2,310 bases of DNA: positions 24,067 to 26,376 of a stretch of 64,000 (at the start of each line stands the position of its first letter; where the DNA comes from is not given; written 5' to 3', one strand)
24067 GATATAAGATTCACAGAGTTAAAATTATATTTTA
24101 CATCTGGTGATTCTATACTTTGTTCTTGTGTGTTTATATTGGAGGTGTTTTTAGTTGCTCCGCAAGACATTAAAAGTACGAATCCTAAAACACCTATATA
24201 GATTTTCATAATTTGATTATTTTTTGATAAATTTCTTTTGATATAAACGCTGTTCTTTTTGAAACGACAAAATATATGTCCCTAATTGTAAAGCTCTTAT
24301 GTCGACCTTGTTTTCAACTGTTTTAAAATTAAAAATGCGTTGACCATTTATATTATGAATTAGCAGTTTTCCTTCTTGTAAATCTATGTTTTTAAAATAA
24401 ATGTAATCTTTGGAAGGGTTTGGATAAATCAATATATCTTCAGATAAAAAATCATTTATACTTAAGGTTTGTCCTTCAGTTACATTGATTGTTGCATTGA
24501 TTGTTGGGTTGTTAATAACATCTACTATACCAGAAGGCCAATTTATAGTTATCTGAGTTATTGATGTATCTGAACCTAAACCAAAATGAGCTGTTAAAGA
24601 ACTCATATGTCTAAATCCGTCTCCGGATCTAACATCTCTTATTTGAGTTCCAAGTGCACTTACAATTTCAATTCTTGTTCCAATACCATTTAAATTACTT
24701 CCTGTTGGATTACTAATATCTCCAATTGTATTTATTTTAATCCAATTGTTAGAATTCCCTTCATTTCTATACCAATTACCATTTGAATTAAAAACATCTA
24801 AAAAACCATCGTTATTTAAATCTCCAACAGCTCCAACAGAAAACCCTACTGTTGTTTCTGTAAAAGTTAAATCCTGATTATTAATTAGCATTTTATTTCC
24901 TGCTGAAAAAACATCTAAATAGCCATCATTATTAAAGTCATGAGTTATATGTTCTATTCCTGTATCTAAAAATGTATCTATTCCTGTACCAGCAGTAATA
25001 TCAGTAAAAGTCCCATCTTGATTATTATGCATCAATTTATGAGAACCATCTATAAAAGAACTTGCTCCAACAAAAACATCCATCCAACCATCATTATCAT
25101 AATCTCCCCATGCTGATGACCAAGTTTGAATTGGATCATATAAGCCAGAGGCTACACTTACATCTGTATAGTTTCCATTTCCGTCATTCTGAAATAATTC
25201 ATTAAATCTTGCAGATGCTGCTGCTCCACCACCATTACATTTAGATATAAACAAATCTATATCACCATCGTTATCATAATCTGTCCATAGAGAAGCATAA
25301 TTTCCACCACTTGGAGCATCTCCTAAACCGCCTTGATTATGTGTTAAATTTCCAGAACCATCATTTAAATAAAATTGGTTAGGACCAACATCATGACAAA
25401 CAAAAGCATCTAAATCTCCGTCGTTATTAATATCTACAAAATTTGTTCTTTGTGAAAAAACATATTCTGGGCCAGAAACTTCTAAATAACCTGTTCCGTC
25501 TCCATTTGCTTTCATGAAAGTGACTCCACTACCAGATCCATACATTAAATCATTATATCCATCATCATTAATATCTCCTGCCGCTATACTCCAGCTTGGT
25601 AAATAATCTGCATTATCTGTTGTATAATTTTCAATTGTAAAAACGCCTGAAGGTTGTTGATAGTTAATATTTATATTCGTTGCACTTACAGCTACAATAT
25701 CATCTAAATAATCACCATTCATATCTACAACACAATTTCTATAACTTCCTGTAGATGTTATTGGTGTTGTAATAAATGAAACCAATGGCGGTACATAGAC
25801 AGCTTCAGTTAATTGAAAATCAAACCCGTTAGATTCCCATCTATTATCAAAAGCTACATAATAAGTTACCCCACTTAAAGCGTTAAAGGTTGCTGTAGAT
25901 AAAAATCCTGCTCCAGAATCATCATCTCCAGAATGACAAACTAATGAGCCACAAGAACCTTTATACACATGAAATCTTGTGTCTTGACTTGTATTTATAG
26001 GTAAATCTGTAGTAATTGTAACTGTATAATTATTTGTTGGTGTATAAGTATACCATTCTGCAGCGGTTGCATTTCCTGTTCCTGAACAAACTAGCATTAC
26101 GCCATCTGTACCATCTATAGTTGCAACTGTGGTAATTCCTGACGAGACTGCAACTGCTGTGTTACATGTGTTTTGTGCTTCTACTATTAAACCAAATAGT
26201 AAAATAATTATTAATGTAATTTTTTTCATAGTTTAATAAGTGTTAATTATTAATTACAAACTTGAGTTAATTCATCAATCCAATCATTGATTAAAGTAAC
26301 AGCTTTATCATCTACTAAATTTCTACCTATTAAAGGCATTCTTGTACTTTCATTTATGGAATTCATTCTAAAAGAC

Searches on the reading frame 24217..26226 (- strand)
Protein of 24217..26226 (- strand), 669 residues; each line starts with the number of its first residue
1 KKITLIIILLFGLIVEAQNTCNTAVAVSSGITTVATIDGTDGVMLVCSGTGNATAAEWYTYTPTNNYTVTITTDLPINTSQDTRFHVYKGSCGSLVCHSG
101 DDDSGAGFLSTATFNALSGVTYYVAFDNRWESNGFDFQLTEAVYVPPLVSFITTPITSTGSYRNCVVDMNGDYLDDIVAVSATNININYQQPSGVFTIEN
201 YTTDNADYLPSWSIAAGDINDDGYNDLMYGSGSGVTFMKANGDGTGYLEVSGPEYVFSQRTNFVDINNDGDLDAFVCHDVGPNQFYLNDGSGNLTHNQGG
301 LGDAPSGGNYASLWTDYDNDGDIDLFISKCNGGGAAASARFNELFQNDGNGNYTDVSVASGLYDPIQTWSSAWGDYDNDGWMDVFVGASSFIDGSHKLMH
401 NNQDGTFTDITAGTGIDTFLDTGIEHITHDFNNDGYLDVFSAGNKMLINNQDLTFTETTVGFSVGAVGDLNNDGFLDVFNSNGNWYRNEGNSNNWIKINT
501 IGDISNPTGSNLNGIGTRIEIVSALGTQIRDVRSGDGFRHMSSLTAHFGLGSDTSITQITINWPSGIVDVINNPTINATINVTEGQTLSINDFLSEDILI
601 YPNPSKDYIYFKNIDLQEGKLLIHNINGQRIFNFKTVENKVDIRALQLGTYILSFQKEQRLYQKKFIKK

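Call 100: search_protein_families(library=pfam, proteins=[window:24217-26226:-], max_evalue=0.00001)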
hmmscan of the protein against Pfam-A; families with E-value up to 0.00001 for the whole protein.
window:24217-26226:- (669 aa): 4 families
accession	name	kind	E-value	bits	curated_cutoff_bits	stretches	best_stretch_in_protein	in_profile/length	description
PF13517.12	FG-GAP_3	-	1.8e-30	105.7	26.9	4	316-386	1-61/61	FG-GAP-like repeat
PF07593.17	UnbV_ASPIC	-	2.3e-16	59.9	23.4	1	514-580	1-67/68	ASPIC and UnbV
PF01839.29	FG-GAP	-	1.3e-14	54.1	22.1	0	369-392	3-26/37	FG-GAP repeat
PF18962.6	Por_Secre_tail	-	1.8e-09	38.2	27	1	600-667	1-74/75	Secretion system C-terminal sorting domain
